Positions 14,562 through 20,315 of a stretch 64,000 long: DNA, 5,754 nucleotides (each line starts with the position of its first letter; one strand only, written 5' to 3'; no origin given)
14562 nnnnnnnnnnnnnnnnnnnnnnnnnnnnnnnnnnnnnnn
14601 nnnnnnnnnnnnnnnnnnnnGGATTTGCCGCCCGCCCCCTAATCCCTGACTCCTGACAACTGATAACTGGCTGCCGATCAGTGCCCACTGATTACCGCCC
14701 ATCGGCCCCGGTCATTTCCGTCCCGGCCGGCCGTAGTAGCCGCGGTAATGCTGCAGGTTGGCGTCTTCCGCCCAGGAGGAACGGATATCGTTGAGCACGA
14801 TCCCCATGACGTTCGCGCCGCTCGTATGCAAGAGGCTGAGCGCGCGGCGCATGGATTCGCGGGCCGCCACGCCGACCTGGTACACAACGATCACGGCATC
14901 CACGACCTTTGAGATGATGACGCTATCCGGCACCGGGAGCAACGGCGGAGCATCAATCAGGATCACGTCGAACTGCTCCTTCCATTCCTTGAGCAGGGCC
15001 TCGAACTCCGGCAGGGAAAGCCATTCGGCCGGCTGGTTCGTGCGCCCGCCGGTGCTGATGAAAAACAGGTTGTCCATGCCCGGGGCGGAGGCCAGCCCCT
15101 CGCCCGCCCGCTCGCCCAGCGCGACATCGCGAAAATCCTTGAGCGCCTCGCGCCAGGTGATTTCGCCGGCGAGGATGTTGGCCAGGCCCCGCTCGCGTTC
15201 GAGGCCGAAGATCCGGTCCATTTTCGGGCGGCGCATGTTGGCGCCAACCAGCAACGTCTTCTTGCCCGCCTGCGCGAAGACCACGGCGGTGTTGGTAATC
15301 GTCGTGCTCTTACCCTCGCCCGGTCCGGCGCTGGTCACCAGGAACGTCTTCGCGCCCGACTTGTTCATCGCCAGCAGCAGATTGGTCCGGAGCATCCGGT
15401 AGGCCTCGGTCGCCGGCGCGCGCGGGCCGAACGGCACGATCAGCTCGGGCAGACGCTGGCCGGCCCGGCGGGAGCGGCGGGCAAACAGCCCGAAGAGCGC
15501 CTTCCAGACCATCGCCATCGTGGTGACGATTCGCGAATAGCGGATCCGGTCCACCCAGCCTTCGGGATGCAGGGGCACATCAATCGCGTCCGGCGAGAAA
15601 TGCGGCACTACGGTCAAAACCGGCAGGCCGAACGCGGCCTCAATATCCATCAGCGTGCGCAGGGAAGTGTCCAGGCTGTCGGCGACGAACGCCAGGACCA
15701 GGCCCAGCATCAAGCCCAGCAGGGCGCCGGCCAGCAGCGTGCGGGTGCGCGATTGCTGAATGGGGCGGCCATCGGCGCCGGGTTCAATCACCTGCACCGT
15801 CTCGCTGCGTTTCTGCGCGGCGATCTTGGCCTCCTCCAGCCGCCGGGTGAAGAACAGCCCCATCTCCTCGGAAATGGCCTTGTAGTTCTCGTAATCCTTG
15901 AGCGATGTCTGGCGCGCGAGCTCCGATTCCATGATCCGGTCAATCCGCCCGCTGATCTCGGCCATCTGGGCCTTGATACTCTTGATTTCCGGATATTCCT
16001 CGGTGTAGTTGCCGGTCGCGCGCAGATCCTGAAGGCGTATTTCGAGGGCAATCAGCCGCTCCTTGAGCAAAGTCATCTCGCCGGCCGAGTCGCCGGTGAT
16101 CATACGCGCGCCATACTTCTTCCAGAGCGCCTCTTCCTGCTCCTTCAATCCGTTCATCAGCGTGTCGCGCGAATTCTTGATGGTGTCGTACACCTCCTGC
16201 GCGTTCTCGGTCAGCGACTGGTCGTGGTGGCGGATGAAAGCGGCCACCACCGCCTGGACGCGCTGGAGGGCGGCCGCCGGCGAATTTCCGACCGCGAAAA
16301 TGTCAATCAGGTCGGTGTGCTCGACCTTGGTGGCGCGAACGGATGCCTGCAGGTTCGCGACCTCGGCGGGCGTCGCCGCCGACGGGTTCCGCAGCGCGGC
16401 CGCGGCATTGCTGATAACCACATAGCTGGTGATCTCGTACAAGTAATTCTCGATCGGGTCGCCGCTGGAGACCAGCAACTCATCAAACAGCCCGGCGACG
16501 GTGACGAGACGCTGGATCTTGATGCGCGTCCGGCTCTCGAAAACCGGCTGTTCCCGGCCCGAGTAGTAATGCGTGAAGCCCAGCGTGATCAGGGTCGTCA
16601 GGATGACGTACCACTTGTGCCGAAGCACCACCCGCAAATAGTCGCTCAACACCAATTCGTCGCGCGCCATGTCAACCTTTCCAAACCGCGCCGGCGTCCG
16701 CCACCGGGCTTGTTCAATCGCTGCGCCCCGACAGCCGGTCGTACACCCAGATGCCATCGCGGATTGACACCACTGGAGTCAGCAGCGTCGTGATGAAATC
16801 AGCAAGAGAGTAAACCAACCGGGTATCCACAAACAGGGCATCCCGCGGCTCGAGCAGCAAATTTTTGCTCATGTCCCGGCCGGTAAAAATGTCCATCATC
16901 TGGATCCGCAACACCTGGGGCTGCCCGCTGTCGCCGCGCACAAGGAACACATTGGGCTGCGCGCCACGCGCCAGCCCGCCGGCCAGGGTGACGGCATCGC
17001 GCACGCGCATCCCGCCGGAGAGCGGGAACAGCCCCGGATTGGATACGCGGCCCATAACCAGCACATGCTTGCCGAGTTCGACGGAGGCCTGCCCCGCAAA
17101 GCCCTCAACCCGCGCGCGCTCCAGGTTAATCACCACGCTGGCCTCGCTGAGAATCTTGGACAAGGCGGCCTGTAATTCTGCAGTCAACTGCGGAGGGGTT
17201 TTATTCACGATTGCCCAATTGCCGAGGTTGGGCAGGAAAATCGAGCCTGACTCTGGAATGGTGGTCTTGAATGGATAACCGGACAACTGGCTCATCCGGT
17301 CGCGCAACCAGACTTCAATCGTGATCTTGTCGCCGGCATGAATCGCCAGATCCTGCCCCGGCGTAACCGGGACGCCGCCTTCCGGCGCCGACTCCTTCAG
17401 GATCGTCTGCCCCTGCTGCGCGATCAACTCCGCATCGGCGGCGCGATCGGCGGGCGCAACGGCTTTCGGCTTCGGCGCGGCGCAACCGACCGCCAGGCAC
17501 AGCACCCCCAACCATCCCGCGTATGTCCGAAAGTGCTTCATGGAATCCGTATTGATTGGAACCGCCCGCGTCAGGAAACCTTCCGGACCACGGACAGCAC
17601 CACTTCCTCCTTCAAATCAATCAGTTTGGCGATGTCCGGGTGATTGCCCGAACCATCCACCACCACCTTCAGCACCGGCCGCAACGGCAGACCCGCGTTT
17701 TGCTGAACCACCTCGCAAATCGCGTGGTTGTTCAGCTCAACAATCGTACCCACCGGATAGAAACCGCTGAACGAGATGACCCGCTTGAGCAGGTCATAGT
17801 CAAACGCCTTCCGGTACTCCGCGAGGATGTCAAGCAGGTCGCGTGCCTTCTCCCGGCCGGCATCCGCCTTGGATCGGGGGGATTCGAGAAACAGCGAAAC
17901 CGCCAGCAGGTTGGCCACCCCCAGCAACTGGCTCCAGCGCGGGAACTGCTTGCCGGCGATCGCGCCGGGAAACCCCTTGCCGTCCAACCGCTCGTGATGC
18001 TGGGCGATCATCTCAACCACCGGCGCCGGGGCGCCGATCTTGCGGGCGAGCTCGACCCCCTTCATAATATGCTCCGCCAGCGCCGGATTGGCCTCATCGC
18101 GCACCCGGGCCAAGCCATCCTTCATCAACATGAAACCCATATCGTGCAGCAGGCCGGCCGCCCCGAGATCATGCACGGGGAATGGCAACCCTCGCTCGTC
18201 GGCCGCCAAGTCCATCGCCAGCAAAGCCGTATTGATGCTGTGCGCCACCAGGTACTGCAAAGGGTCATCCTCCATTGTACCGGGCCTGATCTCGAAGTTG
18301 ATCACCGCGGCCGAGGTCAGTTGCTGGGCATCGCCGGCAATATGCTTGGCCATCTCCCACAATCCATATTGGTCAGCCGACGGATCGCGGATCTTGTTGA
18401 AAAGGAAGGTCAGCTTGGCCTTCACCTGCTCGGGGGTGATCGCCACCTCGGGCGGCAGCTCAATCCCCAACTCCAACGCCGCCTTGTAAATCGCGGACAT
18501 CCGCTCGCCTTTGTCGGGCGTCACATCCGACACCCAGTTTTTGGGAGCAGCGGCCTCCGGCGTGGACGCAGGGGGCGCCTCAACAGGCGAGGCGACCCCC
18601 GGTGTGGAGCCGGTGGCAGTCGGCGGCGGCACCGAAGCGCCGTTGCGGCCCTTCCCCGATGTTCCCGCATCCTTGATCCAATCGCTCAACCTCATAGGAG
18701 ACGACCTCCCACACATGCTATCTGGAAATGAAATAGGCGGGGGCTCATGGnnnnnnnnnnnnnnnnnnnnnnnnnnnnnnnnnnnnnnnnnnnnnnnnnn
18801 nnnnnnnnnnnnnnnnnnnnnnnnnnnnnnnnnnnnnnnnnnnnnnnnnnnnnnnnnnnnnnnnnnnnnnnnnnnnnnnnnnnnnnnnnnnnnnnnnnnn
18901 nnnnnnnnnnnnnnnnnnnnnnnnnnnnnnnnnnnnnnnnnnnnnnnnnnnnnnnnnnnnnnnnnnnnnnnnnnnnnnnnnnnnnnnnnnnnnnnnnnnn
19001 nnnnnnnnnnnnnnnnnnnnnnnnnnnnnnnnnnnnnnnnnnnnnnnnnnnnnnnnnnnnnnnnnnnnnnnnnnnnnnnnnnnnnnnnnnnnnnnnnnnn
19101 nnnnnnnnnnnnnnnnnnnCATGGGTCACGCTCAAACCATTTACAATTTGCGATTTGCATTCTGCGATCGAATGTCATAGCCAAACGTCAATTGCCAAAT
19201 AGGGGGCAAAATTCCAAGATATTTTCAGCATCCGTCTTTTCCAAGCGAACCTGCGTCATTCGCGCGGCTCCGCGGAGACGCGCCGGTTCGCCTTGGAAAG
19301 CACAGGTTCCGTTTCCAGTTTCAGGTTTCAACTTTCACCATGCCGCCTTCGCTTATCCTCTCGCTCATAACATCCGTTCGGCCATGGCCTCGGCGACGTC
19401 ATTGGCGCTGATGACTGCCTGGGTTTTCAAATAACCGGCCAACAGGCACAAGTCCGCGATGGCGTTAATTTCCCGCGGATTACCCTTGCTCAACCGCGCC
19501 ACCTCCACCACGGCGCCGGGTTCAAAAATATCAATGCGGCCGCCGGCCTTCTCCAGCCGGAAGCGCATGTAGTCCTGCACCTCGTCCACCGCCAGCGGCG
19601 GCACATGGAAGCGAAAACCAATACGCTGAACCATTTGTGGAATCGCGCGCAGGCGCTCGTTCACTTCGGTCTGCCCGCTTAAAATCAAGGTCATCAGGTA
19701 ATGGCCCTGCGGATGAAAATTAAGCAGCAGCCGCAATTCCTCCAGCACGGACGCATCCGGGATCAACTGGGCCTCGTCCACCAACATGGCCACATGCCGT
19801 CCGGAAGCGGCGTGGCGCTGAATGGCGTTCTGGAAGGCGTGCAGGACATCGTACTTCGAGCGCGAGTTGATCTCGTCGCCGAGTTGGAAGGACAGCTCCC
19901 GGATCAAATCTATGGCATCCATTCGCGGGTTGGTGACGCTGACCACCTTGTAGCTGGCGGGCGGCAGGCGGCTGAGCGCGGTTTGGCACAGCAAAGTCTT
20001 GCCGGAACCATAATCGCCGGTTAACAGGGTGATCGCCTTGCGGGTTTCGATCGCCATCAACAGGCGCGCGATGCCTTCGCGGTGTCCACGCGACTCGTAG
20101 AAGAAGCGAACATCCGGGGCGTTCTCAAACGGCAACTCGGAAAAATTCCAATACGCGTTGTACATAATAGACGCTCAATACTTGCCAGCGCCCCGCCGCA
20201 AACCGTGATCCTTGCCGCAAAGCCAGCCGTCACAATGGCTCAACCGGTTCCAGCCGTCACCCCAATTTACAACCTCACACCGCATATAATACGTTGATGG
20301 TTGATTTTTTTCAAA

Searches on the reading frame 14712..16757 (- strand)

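Call 7: search_protein_families(library=pfam, proteins=[window:14712-16757:-], max_evalue=0.001)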
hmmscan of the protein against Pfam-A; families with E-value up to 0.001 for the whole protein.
window:14712-16757:- (681 aa): 4 families
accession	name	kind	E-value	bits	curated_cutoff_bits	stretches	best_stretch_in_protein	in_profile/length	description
PF13614.12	AAA_31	-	6.4e-08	33.2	27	1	479-638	11-159/177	AAA domain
PF10609.15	ParA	-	2.9e-07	30.6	27.1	0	471-523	5-57/246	NUBPL iron-transfer P-loop NTPase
PF01656.29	CbiA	-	3.5e-05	24.2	25.4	1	474-661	3-86/125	CobQ/CobB/MinD/ParA nucleotide binding domain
PF02706.20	Wzz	-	4.7e-05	24.1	25.5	1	34-83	2-51/91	Chain length determinant protein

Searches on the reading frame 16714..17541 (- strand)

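Call 10: search_protein_families(library=pfam, proteins=[window:16714-17541:-], max_evalue=0.1)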
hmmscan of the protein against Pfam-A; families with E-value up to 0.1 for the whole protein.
window:16714-17541:- (275 aa): 3 families
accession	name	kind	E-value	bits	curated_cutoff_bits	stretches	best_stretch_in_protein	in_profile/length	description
PF02563.21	Poly_export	-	1.1e-11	45.1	28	1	61-140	3-76/77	Polysaccharide biosynthesis/export protein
PF22461.2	SLBB_2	-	1.7e-10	41.3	27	1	158-238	1-79/79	SLBB domain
PF10531.15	SLBB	-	2.7e-10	40.3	27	1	162-208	4-50/55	SLBB domain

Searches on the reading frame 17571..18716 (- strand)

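Call 10: search_protein_families(library=pfam, proteins=[window:17571-18716:-], max_evalue=0.1)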
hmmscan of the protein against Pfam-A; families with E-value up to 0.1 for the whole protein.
window:17571-18716:- (381 aa): 3 families
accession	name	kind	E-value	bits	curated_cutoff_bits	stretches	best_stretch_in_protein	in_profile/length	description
PF13487.12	HD_5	-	1.4e-12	48.2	27.2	1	181-306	39-167/170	HD domain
PF01966.28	HD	-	1.8e-11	44.8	22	1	158-257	3-93/116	HD domain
PF08668.18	HDOD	-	0.00029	20.8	22.9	1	148-219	87-156/196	HDOD domain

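Call 34: search_protein_families(library=padloc, proteins=[window:17571-18716:-], max_evalue=0.001)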
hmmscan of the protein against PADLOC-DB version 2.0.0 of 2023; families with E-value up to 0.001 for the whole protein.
window:17571-18716:- (381 aa): 0 families

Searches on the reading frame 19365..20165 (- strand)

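Call 10: search_protein_families(library=pfam, proteins=[window:19365-20165:-], max_evalue=0.1)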
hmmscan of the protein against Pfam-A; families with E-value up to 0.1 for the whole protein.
window:19365-20165:- (266 aa): 22 families
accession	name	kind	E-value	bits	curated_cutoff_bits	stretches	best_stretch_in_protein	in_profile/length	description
PF13401.12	AAA_22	-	1.4e-22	80.9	27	1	42-172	4-130/130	AAA domain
PF13191.12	AAA_16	-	6.3e-08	33.7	32.6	1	31-158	11-165/167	AAA ATPase domain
PF09848.15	SLFN-g3_helicase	-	0.00012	22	24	1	43-137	1-93/354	Schlafen group 3, DNA/RNA helicase domain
PF01637.24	ATPase_2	-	0.00022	21.6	33.2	1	35-233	11-222/225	ATPase domain predominantly from Archaea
PF00437.27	T2SSE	-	0.00025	20.2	24.9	1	32-80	131-179/370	Type II/IV secretion system protein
PF13173.12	AAA_14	-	0.0012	19.3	27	1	44-159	3-96/129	AAA domain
PF25201.1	nSTAND6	-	0.0013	19.2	27.7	1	41-140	16-118/148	Novel STAND NTPase 6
PF12775.13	AAA_7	-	0.0014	18.6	25.8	1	38-77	28-67/181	P-loop containing dynein motor region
PF07728.20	AAA_5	-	0.0025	18.3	22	1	47-149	3-91/139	AAA domain (dynein-related subfamily)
PF20703.3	nSTAND1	-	0.0068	16.5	27.1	1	23-211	17-207/379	Novel STAND NTPase 1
PF02367.23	TsaE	-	0.0085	16.5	26.6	1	32-76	10-53/128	Threonylcarbamoyl adenosine biosynthesis protein TsaE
PF00005.33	ABC_tran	-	0.011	16.7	25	1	43-170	11-83/137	ABC transporter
PF06745.19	ATPase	-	0.02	14.7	26.6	1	42-78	18-55/231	KaiC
PF24883.2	NPHP3_N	-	0.023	15.3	24.8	1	42-119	21-102/164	Nephrocystin 3, N-terminal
PF13245.12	AAA_19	-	0.028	15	25.1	1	40-151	8-115/134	AAA domain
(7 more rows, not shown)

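Call 34: search_protein_families(library=padloc, proteins=[window:19365-20165:-], max_evalue=0.001)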
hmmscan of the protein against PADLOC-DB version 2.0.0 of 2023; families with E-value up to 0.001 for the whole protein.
window:19365-20165:- (266 aa): 0 families
